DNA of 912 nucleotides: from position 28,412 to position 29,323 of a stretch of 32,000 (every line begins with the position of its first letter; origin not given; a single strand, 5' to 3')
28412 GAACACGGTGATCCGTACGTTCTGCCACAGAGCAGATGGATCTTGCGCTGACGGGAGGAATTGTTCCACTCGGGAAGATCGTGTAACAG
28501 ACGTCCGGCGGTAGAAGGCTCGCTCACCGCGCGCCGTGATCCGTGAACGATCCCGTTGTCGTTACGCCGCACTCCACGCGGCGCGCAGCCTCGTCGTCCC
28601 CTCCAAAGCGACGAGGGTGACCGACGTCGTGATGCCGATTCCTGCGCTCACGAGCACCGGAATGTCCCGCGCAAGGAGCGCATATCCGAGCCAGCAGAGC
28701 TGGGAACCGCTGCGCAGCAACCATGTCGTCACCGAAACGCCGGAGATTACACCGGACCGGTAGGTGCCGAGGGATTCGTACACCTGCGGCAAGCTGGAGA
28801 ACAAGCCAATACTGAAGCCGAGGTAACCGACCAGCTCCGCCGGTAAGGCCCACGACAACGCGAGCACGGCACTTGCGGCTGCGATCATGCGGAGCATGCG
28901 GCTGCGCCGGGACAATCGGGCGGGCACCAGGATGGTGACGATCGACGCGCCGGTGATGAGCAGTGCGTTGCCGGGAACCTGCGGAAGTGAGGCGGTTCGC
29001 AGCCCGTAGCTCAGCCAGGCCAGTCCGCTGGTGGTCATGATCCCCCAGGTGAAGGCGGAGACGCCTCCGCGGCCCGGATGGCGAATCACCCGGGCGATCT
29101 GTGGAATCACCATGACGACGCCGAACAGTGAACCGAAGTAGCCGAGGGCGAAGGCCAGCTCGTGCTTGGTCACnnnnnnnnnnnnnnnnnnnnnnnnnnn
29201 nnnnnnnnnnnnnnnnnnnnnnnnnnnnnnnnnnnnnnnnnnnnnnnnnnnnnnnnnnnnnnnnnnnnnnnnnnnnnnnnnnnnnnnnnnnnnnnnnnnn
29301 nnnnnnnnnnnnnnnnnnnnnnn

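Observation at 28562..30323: Bacterial 7-TM, internally duplicated PQ-loop (SWEET-architecture) transporter paired with a divergent LacI regulator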

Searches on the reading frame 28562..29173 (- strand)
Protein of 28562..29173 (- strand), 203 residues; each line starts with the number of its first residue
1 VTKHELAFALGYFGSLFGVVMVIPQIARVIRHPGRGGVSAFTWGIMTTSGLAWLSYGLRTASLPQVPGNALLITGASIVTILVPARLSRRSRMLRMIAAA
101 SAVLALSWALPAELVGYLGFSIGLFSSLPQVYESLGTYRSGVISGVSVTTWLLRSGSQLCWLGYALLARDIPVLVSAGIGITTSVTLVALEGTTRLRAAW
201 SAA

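Call 3: search_protein_families(library=pfam, proteins=[window:28562-29173:-], max_evalue=10)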
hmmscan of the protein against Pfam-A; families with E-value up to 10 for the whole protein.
window:28562-29173:- (203 aa): 2 families
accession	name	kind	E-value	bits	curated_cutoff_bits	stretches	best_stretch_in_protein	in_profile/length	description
PF04193.19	PQ-loop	-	4e-08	33.3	22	2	7-65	2-60/61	PQ loop repeat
PF03083.21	MtN3_slv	-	0.0021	18.5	23.7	1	141-186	29-74/87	Sugar efflux transporter for intercellular exchange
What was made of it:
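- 28562..29173 (-): Gene for the 203-aa seven-helix PQ-loop (SWEET-fold) membrane protein; GTG start at 29173-29171, stop codon included. Pfam PQ-loop 33.3 bits (call 3).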

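Call 4: search_protein_families(library=ncbifam, proteins=[window:28562-29173:-], max_evalue=1)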
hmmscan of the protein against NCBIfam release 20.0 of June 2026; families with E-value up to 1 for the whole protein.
window:28562-29173:- (203 aa): 3 families
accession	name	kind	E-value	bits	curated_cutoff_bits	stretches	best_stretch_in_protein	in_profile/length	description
NF037967.1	SemiSWEET_1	subfamily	3.4e-14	53.4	200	1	11-188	1-193/196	SemiSWEET transporter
NF037968.1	SemiSWEET_2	subfamily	5e-12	45.8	80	2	11-81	1-71/76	SemiSWEET transporter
NF037969.1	SemiSWEET_3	subfamily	5.8e-09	36.1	100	2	122-188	21-86/97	SemiSWEET transporter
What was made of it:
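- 28562..29173 (-): SemiSWEET models of NCBIfam (call 4).
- On NCBIfam NF037967 'SemiSWEET_1' subfamily: 53.4 bits (call 4).
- The three NCBIfam SemiSWEET models give E 3e-14 to 6e-9 (call 4). The protein is far below the cut-offs of all three NCBIfam SemiSWEET subfamily models (call 4).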

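Call 6: find_homologous_proteins(query=window:28562-29173:-)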
Query window:28562-29173:- (203 aa): 24 proteins with E <= 0.001 among 1947 candidates.
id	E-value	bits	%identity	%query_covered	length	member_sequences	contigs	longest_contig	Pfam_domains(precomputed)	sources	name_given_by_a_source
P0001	8.8e-115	399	95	100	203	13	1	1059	PF04193.20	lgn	-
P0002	1.5e-74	268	67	98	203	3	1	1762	PF04193.20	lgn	-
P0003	5.3e-66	240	61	96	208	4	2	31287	PF04193.20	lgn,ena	-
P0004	6.4e-64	233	57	98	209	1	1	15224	PF04193.20,PF03083.22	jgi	jgi:uncharacterized protein with PQ loop repeat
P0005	6.9e-64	233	58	96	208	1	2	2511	PF04193.20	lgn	-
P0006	2.4e-63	231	57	96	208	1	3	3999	PF04193.20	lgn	-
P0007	2.6e-63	231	58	97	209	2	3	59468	PF04193.20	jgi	jgi:uncharacterized protein with PQ loop repeat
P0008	9.2e-63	230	58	96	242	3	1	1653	PF04193.20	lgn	-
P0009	4.5e-61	224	57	96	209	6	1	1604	PF04193.20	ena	-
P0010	9.8e-60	220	55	96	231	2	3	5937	PF04193.20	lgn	-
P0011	2.3e-59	218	56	96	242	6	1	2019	PF04193.20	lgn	-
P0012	7.9e-58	213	53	97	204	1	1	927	PF04193.20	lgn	-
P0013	1.5e-47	180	50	95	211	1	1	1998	PF04193.20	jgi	jgi:uncharacterized protein with PQ loop repeat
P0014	2.2e-45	173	46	94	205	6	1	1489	PF04193.20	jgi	jgi:uncharacterized protein with PQ loop repeat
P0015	3.5e-43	166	44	94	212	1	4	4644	PF04193.20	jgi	jgi:uncharacterized protein with PQ loop repeat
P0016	4.6e-43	165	46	94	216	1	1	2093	PF04193.20,PF03083.22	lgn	-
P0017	4.7e-39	152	45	96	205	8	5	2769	PF04193.20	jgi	jgi:uncharacterized protein with PQ loop repeat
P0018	2.1e-37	147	45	96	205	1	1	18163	PF04193.20,PF03083.22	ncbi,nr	ncbi:MAG TPA: PQ-loop domain-containing transporter [Jatrophihabitans sp.]|nr:PQ-loop domain-contain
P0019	1.2e-36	144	40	98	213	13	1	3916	PF04193.20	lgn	-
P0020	5.8e-36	142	41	96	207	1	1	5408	PF04193.20,PF03083.22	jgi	jgi:uncharacterized protein with PQ loop repeat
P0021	6.4e-35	139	41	96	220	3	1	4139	PF04193.20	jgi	jgi:uncharacterized protein with PQ loop repeat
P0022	2.0e-34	137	40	95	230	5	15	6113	PF04193.20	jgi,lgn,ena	jgi:uncharacterized protein with PQ loop repeat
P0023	2.1e-34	137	40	95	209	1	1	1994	PF04193.20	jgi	jgi:uncharacterized protein with PQ loop repeat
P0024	5.9e-33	132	40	93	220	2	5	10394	PF04193.20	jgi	jgi:uncharacterized protein with PQ loop repeat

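Call 11: find_related_loci(query=window:28565-29173:-, collection=genome_contigs, flank=6000)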
Query window:28565-29173:- (203 aa) in genome_contigs; peptide patterns used: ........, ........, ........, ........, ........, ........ (x = any residue, [..] = any of these).
575 stretches matched a pattern; 1 encode a relative of the query (tblastn E <= 1e-3); 1 distinct loci.
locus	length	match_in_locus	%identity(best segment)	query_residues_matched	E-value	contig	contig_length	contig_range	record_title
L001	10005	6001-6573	42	1-191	1e-47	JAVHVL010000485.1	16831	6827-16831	MAG: Pseudonocardiales bacterium isolate BP_216 scaffold_2094704, whole genome shotgun sequence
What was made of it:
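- Tried and rejected: A single protein in genome_contigs gave one locus only (call 11).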

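Call 12: search_solved_structures(query=A1, max_evalue=10, show_alignments=3)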
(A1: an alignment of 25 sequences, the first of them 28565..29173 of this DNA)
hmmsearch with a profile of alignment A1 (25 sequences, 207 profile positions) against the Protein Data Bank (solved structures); distinct sequences matched with E-value up to 10: 13.
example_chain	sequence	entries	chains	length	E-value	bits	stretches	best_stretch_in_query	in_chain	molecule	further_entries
4x5m_A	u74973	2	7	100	1.4e-08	37.5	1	116-199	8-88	Uncharacterized protein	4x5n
4qnc_A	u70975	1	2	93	4.7e-08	35.9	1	114-187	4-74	chemical transport protein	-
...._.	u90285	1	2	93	1e-07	34.7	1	9-75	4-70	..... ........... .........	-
5uhq_A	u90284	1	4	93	1e-06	31.5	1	114-187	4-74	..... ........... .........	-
9kax_A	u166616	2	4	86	3.7e-06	29.6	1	10-79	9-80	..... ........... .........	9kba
4rng_A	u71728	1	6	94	5.1e-06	29.2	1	8-73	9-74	MtN3/saliva family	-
4qnd_A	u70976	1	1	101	2.2e-05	27.1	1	122-188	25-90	Chemical transport protein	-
9kon_A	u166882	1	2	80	2.2e-05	27.1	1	122-188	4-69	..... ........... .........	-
5xpd_A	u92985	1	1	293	0.00023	23.8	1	6-180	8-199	sugar transporter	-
8cwm_0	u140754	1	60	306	0.12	14.9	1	90-166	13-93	Flagellin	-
8qx4_H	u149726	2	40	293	0.56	12.7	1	97-167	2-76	Flagellin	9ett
4cbj_A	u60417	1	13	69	1.4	11.4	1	71-125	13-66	ATP SYNTHASE SUBUNIT C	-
2x2v_A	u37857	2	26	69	2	10.9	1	71-125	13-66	ATP SYNTHASE SUBUNIT C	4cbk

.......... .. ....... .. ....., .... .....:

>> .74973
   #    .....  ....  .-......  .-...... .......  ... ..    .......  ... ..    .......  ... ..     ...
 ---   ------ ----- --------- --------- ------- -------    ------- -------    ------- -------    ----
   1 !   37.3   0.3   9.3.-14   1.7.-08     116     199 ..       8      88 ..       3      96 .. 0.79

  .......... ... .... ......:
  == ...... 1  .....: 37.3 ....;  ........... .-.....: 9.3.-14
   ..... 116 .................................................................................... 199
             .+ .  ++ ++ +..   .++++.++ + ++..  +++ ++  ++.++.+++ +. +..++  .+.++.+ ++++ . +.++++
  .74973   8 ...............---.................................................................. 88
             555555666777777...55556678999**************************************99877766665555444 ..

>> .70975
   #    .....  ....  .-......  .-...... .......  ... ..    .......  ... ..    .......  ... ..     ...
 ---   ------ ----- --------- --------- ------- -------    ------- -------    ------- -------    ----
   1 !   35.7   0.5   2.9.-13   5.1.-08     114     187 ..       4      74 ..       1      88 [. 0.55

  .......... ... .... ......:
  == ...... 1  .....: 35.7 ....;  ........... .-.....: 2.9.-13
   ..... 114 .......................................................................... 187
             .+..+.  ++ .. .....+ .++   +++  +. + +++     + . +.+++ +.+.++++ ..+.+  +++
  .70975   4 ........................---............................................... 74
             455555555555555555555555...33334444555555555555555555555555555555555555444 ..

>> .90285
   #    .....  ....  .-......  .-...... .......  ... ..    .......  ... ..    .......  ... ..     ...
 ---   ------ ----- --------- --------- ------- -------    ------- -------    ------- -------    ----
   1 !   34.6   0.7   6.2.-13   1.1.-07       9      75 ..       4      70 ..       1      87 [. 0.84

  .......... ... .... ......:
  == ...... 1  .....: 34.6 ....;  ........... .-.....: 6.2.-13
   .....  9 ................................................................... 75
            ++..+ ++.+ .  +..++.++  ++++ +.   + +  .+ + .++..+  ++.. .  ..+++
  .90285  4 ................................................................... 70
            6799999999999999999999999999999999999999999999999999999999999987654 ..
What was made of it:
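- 28910..29173 (-): Repeat 1 (residues 1-88): helices 1-3, with PQ motif P24-Q25, pocket Trp53 and Asn69, and the invariant PQxPGN motif (64-69). Matches the Leptospira SemiSWEET mutant entry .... over residues 9-75 at E 1e-7, with W53/N69 aligned to the SemiSWEET W/N (call 12).
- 28565..28846 (-): Repeat 2 (residues 110-203): helices 5-7, with PQ motif P129-Q130, Trp161, Tyr164, Asp170, Ala177 in place of the pocket Asn, and invariant Glu191. Matches E. coli SemiSWEET 4x5m (E 1.4e-8) and Leptospira 4qnc (call 12).
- Checked: Half 1 matches at E 1e-7 (call 12).
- The Trp/Asn pair of repeat 1 and the Trp of repeat 2 align exactly with the SemiSWEET sugar-pocket residues (call 12).
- Tried and rejected: Both halves hit the same SemiSWEET structures with similar scores (call 12), and I did not have an adequate set of genuine three-helix relatives for a tree.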

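Call 17: find_encoding_contigs(protein=P0007, flank=6000, max_places=3)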
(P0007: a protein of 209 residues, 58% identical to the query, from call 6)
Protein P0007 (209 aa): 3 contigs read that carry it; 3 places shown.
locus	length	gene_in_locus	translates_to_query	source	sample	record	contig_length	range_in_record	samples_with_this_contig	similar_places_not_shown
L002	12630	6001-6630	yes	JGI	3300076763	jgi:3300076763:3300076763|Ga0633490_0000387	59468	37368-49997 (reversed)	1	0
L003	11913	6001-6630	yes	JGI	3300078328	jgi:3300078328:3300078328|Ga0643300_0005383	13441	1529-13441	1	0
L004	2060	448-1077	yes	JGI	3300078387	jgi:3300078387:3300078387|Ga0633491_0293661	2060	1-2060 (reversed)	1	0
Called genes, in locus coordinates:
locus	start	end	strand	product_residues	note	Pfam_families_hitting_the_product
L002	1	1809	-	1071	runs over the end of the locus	PF03704:BTAD, PF25199:nSTAND_NTPase5 (faint), PF13191:AAA_16, PF13401:AAA_22 (faint)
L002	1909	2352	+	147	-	-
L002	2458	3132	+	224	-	PF00027:cNMP_binding, PF13545:HTH_Crp_2, PF00392:GntR (faint)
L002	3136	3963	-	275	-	PF00753:Lactamase_B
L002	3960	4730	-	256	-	PF00293:NUDIX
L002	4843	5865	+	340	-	PF00356:LacI, PF00532:Peripla_BP_1, PF13377:Peripla_BP_3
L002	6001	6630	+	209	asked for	PF04193:PQ-loop (faint)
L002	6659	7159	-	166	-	PF02627:CMD (weak)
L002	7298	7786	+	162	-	PF02142:MGS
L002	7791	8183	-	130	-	-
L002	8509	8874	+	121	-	PF08818:DUF1801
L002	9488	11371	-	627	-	PF16177:ACAS_N, PF00501:AMP-binding, PF13193:AMP-binding_C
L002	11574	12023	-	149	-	PF19834:DUF6314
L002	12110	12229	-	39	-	-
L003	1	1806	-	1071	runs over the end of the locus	PF03704:BTAD, PF25199:nSTAND_NTPase5 (faint), PF13191:AAA_16, PF13401:AAA_22 (faint)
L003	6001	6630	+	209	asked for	PF04193:PQ-loop (faint)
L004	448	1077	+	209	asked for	PF04193:PQ-loop (faint)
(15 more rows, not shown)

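Call 18: find_encoding_contigs(protein=P0003, flank=6000, max_places=3)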
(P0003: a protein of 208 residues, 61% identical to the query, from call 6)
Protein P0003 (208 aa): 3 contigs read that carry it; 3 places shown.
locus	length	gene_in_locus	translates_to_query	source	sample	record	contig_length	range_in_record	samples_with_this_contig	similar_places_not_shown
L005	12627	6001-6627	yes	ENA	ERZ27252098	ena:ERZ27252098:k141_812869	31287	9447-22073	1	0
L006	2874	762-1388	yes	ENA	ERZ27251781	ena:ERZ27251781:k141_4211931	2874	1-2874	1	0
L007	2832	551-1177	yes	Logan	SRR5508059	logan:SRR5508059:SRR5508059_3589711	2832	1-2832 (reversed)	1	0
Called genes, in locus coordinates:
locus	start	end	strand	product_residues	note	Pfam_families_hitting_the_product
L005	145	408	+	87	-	-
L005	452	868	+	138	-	PF01740:STAS (weak), PF13466:STAS_2 (weak)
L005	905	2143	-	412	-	PF00483:NTP_transferase, PF12804:NTP_transf_3 (weak), PF24894:Hexapep_GlmU, PF25247:LbH_GLGC (weak), PF25084:LbH_EIF2B, PF25087:GMPPB_C (weak), PF25247:LbH_GLGC (weak)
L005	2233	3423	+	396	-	PF08323:Glyco_transf_5 (faint), PF13439:Glyco_transf_4, PF13579:Glyco_trans_4_4, PF20706:GT4-conflict, PF00534:Glycos_transf_1, PF13692:Glyco_trans_1_4, PF13524:Glyco_trans_1_2 (weak)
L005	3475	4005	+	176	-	PF13302:Acetyltransf_3 (weak), PF00583:Acetyltransf_1, PF13508:Acetyltransf_7 (weak), PF13420:Acetyltransf_4 (weak)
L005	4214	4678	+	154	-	PF19730:DUF6221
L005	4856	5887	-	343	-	PF00356:LacI, PF00532:Peripla_BP_1, PF13407:Peripla_BP_4, PF13377:Peripla_BP_3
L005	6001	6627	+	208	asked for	PF04193:PQ-loop (faint)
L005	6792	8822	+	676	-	PF05157:MshEN, PF00437:T2SSE, PF13191:AAA_16 (faint), PF12773:DZR (weak)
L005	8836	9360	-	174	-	PF01047:MarR, PF12802:MarR_2, PF13412:HTH_24 (weak)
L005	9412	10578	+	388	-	PF01883:FeS_assembly_P, PF09140:MipZ (faint), PF10609:ParA, PF13614:AAA_31 (weak), PF01656:CbiA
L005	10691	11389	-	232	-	-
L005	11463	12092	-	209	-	PF04542:Sigma70_r2, PF08281:Sigma70_r4_2, PF04545:Sigma70_r4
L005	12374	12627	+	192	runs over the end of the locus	PF01596:Methyltransf_3, PF13847:Methyltransf_31 (weak), PF08241:Methyltransf_11 (weak), PF13578:Methyltransf_24, PF13649:Methyltransf_25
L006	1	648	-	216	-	?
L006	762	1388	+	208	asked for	PF04193:PQ-loop (faint)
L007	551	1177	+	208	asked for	PF04193:PQ-loop (faint)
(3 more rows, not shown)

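Call 19: find_encoding_contigs(protein=P0018, flank=6000, max_places=3)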
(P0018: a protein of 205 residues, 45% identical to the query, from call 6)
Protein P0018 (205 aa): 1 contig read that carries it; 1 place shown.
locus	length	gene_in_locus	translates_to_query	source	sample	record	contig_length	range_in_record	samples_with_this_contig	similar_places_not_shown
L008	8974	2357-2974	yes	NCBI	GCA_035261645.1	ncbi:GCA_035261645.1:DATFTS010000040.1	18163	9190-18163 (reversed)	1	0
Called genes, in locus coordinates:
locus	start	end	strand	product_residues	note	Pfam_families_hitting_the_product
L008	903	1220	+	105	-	-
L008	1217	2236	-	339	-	PF00356:LacI, PF00532:Peripla_BP_1, PF13407:Peripla_BP_4, PF13377:Peripla_BP_3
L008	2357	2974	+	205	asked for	PF04193:PQ-loop (weak), PF03083:MtN3_slv (faint)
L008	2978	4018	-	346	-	-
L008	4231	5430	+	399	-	PF01979:Amidohydro_1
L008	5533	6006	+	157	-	PF24837:AMIN-like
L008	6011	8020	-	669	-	PF00580:UvrD-helicase, PF13245:AAA_19, PF13604:AAA_30 (faint), PF01443:Viral_helicase1 (faint), PF13361:UvrD_C, PF13538:UvrD_C_2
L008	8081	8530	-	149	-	PF04075:F420H2_quin_red (weak)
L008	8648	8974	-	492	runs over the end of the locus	PF04107:GCS2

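Call 20: predict_structure(alignment_id=A1)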
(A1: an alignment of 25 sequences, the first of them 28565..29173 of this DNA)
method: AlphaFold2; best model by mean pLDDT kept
length: 203 residues; sequences in the alignment: 25
mean_pLDDT: 90.0   pTM: 0.83
mean pLDDT of the five models: 90.0, 89.6, 89.2, 88.9, 87.1
residues with pLDDT >= 90: 121; 70-90: 78; 50-70: 4; < 50: 0
segments of 3 or more residues with pLDDT < 50: none
pLDDT, mean of each block of 10 residues (from residue 1): 93 93 85 78 93 96 90 92 89 95 97 94 86 82 76 93 96 95 90 87 86
secondary structure, 60 per line:
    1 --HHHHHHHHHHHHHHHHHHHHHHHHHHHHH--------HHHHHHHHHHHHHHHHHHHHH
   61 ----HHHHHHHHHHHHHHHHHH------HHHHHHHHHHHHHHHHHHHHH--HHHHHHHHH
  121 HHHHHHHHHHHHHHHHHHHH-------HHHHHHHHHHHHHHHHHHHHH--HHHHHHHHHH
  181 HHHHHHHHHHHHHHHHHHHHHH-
elements in order: H3-31 H40-60 H65-82 H89-109 H112-140 H148-168 H171-202
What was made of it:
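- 28562..29173 (-): AF2 pLDDT 90 with 7 helices (call 20).
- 28847..28909 (-): Linker helix 4 (residues 89-109), preceded by the Arg-rich cytoplasmic loop R86-R95. AF2 helix 89-109 (call 20).
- On SWEET/SemiSWEET transporter family: AF2 pLDDT 90 with seven helices grouped 3+1+3 (call 20).
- Checked: AlphaFold2 (mean pLDDT 90.0, pTM 0.83) gives helices 3-31, 40-60, 65-82 | 89-109 | 112-140, 148-168, 171-202, that is 3+1+3 (call 20).
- AF2 pLDDT 90 with 3+1+3 helices (call 20).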

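Call 24: search_protein_families(library=pfam, proteins=[L001:4862-5929:-, L001:6664-7317:-, L001:7906-8904:-], max_evalue=0.001)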
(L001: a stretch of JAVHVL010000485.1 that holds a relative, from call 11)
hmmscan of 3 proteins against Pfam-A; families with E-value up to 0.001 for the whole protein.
L001:4862-5929:- (355 aa): 4 families
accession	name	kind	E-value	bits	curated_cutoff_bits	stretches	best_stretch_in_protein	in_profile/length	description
PF13377.12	Peripla_BP_3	-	2.5e-31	109.4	26.5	1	174-342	1-167/167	Periplasmic binding protein-like domain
PF00532.27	Peripla_BP_1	-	2.5e-19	70.3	22.2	1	67-322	2-261/281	Periplasmic binding proteins and sugar binding domain of LacI family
PF00356.27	LacI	-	7.6e-12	45.3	27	1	9-52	1-44/46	Bacterial regulatory proteins, lacI family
PF13407.12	Peripla_BP_4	-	3.1e-09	37.2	35.1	1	135-325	70-257/258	Periplasmic binding protein domain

L001:6664-7317:- (217 aa): 2 families
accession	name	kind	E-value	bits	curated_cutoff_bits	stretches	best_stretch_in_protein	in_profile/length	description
PF02525.22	Flavodoxin_2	-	1.2e-30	107.2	27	1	1-171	1-172/198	Flavodoxin-like fold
PF03358.20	FMN_red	-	1.3e-11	44.7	24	1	1-140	1-119/152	NADPH-dependent FMN reductase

L001:7906-8904:- (332 aa): 0 families

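Call 25: fold_search(model_id=the predicted structure, library=pdb)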
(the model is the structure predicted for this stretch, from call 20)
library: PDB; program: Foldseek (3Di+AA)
matches with E <= 10: 137; with E <= 0.001: 6
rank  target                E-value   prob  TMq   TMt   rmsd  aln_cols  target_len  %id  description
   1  5xpd                  2.0e-05  1.00  0.79  0.61   3.1       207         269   14  Sugar transporter of AtSWEET13 in inward-facing state with a substrate analog (released 2017-09-13)
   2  5ctg_A                3.0e-05  1.00  0.76  0.72   3.5       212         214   16  The 3.1 A resolution structure of a eukaryotic SWEET transporter (released 2015-10-28)
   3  5ctg_B                7.0e-05  1.00  0.80  0.75   3.1       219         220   16  The 3.1 A resolution structure of a eukaryotic SWEET transporter (released 2015-10-28)
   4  5ctg_C                1.3e-04  1.00  0.76  0.73   3.2       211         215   16  The 3.1 A resolution structure of a eukaryotic SWEET transporter (released 2015-10-28)
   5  5cth_A                1.8e-04  1.00  0.78  0.75   3.2       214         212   17  The 3.7 A resolution structure of a eukaryotic SWEET transporter (released 2015-10-28)
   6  5cth_C                2.3e-04  1.00  0.79  0.76   3.2       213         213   15  The 3.7 A resolution structure of a eukaryotic SWEET transporter (released 2015-10-28)
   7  7zk1_A                3.3e-03  1.00  0.65  0.56   5.3       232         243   11  Crystal structure of cystinosin from Arabidopsis thaliana bound to sybody and nanobody (released 2022-08-31)
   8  8dke_P                3.7e-03  1.00  0.67  0.44   5.4       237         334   12  Cryo-EM structure of cystinosin in a cytosol-open state (released 2022-09-21)
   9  8dkw_P                1.1e-02  1.00  0.68  0.44   6.0       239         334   12  Cryo-EM structure of cystinosin N288K mutant in a cytosol-open state at pH5.0 (released 2022-09-21)
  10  7zkz_A                2.9e-02  1.00  0.53  0.48   7.3       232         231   11  Crystal structure of cystinosin from Arabidopsis thaliana bound to two nanobodies (released 2022-08-31)
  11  8dyp_A                3.0e-02  1.00  0.60  0.41   6.1       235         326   14  Crystal structure of human cystine transporter cystinosin (released 2022-11-16)
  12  7rxc_K                6.9e-02  0.99  0.49  0.50   7.4       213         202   11  CryoEM structure of KDELR with Legobody (released 2021-10-06)
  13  6i6j_A                9.2e-02  1.00  0.56  0.56   6.6       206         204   11  Crystal structure of the KDEL receptor bound to synthetic nanobody. (released 2019-02-27)
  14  8apy_A                9.2e-02  1.00  0.56  0.55   6.6       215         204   11  Crystal structure of the H12A variant of the KDEL receptor bound to sybody (released 2023-08-23)
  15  9l76_A                2.3e-01  0.60  0.27  0.15  13.7       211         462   13  Structures and mechanism of the nicotinamide nucleotide transhydrogenase from E. coli (released 2026-01-07)
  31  4x5m_A                1.5e+00  0.97  0.35  0.75   2.7        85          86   18  Crystal structure of SemiSWEET in the inward-open conformation (released 2015-01-21)
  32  4qnc_A                1.5e+00  0.98  0.34  0.82   1.3        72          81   21  Crystal structure of a SemiSWEET in an occluded state (released 2014-09-10)
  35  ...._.                1.8e+00  0.96  0.33  0.79   1.6        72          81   21  Structure of a SemiSWEET D57A mutant (released 2017-08-02)
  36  4x5m_B                1.8e+00  0.95  0.35  0.70   2.7        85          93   18  Crystal structure of SemiSWEET in the inward-open conformation (released 2015-01-21)
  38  4qnc_B                2.0e+00  0.97  0.34  0.81   1.3        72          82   21  Crystal structure of a SemiSWEET in an occluded state (released 2014-09-10)
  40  4x5m_C                2.1e+00  0.93  0.34  0.69   2.7        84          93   18  Crystal structure of SemiSWEET in the inward-open conformation (released 2015-01-21)
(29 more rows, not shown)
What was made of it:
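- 28562..29173 (-): Foldseek AtSWEET13/OsSWEET2b TM 0.76-0.80 (call 25).
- On SWEET/SemiSWEET transporter family: The top six Foldseek hits are AtSWEET13 and OsSWEET2b chains at TM 0.76-0.80 over the full length (call 25).
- On Cystinosin/PQLC-type proton-coupled PQ-loop transporters: Foldseek TM is 0.53-0.68, against 0.76-0.80 for SWEETs (call 25).
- Closest known: Eukaryotic SWEET transporters. Same: Best structural matches (TM 0.76-0.80, call 25).
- Cystinosin follows at 0.53-0.68 and the KDEL receptor at 0.49-0.59 (call 25). Cystinosin structures are the next-best Foldseek group (TM 0.53-0.68, call 25). Structural similarity to SWEETs is clearly higher (call 25). KDEL receptors share the fold (TM 0.49-0.59, call 25).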
